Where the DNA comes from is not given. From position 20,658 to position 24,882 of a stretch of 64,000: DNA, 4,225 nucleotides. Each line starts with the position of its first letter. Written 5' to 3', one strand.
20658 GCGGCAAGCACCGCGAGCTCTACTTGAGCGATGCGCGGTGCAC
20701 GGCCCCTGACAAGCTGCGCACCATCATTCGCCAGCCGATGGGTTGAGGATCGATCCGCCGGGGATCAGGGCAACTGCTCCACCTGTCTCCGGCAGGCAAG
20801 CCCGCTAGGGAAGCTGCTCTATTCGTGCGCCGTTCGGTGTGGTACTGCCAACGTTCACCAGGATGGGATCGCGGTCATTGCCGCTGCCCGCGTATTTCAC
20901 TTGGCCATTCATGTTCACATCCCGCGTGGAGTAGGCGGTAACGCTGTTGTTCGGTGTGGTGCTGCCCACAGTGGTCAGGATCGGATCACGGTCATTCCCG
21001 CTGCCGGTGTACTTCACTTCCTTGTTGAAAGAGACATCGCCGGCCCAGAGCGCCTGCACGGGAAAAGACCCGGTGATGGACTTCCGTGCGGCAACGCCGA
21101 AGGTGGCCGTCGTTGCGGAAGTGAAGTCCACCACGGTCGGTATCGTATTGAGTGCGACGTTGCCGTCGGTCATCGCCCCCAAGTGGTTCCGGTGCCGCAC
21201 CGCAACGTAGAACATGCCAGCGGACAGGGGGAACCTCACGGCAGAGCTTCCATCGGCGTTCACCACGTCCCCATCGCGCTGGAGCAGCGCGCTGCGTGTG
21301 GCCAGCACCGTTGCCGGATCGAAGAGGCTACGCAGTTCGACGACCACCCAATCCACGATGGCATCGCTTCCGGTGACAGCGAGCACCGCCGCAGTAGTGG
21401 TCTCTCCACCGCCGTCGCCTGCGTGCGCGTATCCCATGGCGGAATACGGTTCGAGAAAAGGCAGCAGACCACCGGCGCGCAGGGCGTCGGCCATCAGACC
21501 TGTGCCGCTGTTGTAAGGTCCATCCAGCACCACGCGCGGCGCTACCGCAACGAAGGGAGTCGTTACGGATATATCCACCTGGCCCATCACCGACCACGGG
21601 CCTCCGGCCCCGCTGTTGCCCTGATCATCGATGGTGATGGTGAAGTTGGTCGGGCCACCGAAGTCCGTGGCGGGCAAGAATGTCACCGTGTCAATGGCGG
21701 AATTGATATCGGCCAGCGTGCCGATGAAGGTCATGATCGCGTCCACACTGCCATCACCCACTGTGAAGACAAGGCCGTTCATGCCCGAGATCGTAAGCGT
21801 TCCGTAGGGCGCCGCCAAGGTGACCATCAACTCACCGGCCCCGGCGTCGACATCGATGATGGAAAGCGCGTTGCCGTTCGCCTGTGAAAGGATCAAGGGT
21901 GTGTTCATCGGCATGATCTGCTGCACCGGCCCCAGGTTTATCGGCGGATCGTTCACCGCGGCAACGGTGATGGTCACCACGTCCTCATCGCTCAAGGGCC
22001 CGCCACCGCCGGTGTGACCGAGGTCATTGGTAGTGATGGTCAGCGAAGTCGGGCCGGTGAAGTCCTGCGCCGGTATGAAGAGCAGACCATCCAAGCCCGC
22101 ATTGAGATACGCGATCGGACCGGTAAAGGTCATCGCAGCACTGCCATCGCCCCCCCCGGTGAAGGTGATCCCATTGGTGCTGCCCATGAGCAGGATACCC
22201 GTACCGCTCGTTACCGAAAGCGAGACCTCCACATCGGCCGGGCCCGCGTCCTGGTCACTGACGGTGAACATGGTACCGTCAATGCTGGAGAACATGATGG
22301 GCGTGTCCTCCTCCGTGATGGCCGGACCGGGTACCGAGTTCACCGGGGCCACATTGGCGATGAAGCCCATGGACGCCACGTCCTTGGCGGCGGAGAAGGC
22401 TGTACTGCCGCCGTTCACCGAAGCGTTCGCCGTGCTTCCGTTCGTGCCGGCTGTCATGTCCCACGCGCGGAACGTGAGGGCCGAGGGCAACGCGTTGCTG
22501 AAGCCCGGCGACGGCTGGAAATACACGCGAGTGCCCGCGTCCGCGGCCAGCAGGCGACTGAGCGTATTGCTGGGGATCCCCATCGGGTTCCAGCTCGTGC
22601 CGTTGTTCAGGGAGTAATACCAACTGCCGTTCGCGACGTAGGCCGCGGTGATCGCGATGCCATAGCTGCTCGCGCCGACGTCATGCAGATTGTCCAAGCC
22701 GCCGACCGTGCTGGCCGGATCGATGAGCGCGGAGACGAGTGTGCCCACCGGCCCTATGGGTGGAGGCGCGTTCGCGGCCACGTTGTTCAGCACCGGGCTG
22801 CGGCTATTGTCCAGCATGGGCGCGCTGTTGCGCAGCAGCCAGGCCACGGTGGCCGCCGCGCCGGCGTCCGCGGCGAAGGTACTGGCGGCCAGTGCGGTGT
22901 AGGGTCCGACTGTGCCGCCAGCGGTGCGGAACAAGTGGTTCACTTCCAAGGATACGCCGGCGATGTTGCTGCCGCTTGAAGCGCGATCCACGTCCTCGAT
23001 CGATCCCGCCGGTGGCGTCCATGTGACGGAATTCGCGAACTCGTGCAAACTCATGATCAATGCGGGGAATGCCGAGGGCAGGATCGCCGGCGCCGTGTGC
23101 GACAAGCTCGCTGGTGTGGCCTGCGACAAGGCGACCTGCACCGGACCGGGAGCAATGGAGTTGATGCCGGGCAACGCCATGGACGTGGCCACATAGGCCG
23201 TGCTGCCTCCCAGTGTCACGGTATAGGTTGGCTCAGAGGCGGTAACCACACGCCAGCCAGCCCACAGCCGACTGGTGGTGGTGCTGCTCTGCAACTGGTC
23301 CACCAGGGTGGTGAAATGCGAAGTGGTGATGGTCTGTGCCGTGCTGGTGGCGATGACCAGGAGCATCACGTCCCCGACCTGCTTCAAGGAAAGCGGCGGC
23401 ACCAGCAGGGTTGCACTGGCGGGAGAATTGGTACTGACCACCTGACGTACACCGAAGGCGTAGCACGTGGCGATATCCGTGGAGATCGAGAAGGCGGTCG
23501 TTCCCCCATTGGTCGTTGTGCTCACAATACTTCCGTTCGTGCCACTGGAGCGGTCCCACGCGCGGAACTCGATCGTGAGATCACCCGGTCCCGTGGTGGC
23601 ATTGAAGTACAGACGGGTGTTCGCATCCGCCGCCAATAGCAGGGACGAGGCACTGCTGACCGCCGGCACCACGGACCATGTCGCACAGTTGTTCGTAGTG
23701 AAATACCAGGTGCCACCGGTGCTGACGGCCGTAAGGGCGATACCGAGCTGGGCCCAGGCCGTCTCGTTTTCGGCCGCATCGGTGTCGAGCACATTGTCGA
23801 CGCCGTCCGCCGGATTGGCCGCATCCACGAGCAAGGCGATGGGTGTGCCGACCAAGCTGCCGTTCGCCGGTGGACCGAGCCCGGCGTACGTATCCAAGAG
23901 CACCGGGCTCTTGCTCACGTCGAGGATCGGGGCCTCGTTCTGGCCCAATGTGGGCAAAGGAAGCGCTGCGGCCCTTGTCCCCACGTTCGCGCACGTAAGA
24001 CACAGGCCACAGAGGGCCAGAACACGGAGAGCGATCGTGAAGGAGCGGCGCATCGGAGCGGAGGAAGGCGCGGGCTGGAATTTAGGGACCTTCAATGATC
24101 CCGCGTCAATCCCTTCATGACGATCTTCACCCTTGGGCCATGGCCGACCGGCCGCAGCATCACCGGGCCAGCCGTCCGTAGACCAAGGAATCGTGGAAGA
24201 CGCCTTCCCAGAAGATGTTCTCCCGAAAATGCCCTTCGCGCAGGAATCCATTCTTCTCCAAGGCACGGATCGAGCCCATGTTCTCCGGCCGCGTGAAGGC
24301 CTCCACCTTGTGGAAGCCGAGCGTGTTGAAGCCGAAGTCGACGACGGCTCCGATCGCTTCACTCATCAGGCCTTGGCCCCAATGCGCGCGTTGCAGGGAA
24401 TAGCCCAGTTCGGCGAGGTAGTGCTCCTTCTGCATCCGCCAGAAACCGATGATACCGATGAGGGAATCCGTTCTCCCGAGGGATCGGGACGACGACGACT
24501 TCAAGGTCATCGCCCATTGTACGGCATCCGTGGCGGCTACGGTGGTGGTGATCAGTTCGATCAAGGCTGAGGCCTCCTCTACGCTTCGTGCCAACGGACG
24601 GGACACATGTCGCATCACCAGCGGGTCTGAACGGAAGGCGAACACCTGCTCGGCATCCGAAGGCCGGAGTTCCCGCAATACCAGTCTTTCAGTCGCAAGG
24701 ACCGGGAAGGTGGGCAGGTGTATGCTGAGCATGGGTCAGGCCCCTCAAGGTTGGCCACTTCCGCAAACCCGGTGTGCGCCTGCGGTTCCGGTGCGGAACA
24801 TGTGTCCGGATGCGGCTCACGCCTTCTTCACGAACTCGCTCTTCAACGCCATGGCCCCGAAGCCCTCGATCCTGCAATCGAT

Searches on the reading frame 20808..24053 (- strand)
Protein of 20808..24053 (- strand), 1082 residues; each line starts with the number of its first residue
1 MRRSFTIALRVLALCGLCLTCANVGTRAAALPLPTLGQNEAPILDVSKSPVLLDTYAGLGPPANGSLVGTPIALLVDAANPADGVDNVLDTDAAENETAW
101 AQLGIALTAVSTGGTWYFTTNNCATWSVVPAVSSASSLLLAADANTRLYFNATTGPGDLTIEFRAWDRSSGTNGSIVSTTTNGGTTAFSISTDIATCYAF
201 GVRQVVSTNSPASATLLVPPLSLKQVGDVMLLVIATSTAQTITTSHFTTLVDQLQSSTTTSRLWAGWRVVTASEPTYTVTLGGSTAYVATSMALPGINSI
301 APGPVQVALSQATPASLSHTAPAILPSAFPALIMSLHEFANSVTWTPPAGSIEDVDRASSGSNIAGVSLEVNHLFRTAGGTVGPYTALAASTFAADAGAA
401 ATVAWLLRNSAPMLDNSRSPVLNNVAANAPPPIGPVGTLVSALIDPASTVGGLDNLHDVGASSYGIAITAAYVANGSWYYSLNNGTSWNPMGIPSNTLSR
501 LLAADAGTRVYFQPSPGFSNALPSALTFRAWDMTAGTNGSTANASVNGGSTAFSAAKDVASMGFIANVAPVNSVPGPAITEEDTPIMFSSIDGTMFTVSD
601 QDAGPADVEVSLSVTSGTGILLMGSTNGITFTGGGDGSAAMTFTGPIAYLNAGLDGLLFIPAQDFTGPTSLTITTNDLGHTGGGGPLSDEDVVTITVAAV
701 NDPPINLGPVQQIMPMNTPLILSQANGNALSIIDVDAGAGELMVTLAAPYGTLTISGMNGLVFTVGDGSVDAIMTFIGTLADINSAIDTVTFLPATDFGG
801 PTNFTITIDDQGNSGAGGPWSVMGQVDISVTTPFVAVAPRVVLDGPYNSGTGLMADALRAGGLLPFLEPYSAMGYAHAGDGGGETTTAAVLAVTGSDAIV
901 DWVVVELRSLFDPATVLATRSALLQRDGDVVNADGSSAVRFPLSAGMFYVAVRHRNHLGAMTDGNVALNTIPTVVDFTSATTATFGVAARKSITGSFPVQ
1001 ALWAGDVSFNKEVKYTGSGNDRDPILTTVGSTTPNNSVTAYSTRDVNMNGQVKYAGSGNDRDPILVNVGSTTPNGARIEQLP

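Call 2: search_protein_families(library=pfam, proteins=[window:20808-24053:-], max_evalue=1)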
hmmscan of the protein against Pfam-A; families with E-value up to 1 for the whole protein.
window:20808-24053:- (1082 aa): 1 family
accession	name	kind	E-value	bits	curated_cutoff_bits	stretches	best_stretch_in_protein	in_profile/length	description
PF17803.7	Cadherin_4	-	7.4e-05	23.6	25.1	1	693-760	3-67/71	Bacterial cadherin-like domain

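Call 3: search_protein_families(library=ncbifam, proteins=[window:20808-24053:-], max_evalue=1)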
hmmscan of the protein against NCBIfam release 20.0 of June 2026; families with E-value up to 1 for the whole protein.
window:20808-24053:- (1082 aa): 1 family
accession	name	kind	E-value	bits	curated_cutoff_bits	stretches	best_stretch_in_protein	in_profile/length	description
NF012211.1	tand_rpt_95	domain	1.7e-06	27.8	90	2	655-706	48-93/98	tandem-95 repeat protein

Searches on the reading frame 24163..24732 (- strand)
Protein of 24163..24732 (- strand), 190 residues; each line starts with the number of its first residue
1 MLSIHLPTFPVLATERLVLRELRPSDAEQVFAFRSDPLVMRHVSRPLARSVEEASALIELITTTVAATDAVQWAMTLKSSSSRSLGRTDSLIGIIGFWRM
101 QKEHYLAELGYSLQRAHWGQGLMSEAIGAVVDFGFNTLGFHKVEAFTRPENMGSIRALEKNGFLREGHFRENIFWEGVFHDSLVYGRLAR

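Call 15: search_protein_families(library=pfam, proteins=[window:24163-24732:-], max_evalue=0.001)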
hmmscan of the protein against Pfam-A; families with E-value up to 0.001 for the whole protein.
window:24163-24732:- (190 aa): 2 families
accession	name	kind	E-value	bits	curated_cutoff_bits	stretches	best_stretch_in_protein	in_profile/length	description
PF13302.13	Acetyltransf_3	-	5.6e-35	121.5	25.4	1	16-163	1-137/138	Acetyltransferase (GNAT) domain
PF00583.31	Acetyltransf_1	-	4.9e-11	43.4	20.7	1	87-163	40-116/116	Acetyltransferase (GNAT) family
